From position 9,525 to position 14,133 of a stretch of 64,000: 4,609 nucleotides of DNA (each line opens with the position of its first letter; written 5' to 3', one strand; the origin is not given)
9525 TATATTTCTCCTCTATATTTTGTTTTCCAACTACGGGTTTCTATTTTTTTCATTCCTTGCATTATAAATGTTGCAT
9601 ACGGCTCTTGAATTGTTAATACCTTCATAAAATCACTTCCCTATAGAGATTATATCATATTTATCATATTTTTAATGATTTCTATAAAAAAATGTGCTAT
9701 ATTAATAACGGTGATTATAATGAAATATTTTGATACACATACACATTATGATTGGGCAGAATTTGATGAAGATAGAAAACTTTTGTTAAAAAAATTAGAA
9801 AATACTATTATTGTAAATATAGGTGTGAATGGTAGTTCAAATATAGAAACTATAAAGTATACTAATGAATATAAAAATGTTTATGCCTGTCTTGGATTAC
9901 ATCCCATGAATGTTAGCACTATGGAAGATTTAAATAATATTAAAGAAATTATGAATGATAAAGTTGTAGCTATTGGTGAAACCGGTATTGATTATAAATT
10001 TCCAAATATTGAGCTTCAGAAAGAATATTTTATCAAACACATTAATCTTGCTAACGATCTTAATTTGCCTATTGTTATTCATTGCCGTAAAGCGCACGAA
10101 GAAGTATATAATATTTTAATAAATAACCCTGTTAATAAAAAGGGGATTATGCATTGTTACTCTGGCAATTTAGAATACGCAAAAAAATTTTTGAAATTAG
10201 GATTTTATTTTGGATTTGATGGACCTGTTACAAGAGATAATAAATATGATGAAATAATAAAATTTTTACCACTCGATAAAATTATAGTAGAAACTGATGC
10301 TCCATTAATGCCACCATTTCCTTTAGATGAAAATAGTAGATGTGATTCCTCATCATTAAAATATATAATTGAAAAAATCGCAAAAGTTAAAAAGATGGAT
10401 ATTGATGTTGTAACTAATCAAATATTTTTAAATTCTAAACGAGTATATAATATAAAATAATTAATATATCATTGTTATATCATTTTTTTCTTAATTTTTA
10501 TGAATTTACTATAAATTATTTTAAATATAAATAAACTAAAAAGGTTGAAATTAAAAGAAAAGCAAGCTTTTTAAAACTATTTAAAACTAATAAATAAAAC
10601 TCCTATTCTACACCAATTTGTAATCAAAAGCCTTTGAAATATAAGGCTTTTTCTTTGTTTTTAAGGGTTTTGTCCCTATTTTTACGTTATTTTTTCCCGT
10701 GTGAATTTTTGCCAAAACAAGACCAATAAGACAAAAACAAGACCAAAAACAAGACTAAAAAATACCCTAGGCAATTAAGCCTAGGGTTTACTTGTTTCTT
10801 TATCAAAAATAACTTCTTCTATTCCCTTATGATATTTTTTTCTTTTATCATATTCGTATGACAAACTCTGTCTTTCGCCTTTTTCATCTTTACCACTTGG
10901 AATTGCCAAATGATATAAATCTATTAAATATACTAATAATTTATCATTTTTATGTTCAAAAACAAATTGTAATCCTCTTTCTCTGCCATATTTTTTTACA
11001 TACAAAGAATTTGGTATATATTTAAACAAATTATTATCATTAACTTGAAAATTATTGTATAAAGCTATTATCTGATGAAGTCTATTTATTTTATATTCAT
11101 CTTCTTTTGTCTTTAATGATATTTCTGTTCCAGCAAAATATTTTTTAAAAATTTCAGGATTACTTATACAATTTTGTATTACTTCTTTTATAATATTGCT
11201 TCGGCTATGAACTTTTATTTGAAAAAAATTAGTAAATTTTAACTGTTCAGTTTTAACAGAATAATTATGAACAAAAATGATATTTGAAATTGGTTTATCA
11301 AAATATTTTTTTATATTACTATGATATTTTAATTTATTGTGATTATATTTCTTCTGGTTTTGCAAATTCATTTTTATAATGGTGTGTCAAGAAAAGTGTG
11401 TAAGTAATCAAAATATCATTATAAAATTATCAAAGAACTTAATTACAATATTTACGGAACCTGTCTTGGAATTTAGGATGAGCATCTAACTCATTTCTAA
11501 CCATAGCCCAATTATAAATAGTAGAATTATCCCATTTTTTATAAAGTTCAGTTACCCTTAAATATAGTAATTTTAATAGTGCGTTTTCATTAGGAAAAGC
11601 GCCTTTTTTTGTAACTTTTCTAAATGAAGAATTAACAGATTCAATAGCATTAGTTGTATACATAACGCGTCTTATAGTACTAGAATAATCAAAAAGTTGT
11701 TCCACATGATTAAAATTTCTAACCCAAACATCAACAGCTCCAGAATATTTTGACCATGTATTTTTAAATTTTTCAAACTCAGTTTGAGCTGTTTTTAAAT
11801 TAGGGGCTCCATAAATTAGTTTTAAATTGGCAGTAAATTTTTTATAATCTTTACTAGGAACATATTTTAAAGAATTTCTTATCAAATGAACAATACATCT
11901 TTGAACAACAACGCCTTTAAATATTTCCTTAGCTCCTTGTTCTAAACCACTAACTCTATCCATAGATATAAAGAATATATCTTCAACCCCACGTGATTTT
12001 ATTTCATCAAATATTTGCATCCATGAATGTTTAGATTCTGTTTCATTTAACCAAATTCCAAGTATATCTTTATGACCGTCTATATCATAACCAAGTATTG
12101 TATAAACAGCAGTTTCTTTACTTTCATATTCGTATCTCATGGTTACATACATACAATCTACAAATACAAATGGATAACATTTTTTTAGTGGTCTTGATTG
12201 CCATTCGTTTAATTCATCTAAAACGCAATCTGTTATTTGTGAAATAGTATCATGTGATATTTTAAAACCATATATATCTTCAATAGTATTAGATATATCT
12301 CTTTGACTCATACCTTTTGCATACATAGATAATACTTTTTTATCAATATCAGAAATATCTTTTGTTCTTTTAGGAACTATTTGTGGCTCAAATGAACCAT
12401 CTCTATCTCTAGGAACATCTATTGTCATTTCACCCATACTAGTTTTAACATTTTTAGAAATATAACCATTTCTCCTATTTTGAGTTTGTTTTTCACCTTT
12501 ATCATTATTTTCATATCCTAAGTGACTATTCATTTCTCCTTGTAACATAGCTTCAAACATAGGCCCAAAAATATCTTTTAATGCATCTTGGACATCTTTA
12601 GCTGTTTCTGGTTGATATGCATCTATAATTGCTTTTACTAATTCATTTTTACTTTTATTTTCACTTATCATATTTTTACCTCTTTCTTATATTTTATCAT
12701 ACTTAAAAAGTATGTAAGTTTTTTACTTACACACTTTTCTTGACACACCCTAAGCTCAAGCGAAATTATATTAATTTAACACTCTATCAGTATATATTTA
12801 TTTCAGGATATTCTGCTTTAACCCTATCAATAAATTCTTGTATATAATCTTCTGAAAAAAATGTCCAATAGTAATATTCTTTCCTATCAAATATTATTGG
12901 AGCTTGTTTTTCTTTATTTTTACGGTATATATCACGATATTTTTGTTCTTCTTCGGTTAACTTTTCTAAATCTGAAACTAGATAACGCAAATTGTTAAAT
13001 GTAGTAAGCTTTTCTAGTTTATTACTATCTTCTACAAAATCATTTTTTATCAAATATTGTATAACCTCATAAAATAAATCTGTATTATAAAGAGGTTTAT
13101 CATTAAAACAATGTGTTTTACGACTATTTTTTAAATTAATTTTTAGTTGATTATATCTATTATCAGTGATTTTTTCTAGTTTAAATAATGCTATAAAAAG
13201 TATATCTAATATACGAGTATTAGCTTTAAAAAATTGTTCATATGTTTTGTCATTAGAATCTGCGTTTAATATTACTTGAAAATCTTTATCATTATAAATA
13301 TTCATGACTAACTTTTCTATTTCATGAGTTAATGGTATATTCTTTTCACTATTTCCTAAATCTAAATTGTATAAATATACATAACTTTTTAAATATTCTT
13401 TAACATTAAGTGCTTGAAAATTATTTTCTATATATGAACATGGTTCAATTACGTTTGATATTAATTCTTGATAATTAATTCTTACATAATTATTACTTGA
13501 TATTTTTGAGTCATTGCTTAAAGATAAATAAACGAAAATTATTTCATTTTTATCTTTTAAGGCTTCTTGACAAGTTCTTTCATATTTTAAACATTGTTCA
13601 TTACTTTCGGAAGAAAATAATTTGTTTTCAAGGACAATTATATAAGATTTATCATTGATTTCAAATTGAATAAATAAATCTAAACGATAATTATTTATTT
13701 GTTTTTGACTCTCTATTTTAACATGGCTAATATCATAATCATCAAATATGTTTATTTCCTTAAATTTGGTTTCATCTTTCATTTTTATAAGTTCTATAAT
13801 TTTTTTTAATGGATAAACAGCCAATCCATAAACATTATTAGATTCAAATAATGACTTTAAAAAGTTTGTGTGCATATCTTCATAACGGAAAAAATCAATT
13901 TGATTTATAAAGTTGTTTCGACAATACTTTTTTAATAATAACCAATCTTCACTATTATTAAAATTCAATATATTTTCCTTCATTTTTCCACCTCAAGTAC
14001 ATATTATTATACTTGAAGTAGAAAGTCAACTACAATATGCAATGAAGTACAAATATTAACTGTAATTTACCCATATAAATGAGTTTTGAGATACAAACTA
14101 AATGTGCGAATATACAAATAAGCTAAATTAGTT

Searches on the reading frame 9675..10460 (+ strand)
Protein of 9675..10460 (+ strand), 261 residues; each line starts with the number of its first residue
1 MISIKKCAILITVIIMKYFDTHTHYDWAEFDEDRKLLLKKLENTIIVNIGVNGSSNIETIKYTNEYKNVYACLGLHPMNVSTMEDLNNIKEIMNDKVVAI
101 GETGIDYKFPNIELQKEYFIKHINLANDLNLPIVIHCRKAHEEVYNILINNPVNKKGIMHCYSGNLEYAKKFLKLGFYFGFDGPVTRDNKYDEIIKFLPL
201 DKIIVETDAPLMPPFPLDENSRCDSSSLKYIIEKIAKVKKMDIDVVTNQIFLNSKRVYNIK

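Call 73: search_protein_families(library=pfam, proteins=[window:9675-10460:+], max_evalue=0.000001)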
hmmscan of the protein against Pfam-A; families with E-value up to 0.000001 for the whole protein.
window:9675-10460:+ (261 aa): 1 family
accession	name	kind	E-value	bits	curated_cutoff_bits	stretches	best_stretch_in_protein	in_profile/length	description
PF01026.27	TatD_DNase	-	3.8e-66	223.5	27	1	19-259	1-253/253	TatD related DNase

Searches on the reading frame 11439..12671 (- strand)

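Call 73: search_protein_families(library=pfam, proteins=[window:11439-12671:-], max_evalue=0.000001)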
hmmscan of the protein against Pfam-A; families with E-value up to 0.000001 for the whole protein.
window:11439-12671:- (410 aa): 1 family
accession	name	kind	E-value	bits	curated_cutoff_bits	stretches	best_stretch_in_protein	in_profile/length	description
PF00872.24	Transposase_mut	-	7.2e-108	361.3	21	1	10-382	5-378/379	Transposase, Mutator family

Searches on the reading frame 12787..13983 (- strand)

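Call 73: search_protein_families(library=pfam, proteins=[window:12787-13983:-], max_evalue=0.000001)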
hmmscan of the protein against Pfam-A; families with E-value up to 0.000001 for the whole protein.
window:12787-13983:- (398 aa): 1 family
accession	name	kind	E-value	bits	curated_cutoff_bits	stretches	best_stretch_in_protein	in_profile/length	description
PF14281.12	PDDEXK_4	-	6e-17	62.6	22.3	1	35-198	13-182/183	PD-(D/E)XK nuclease superfamily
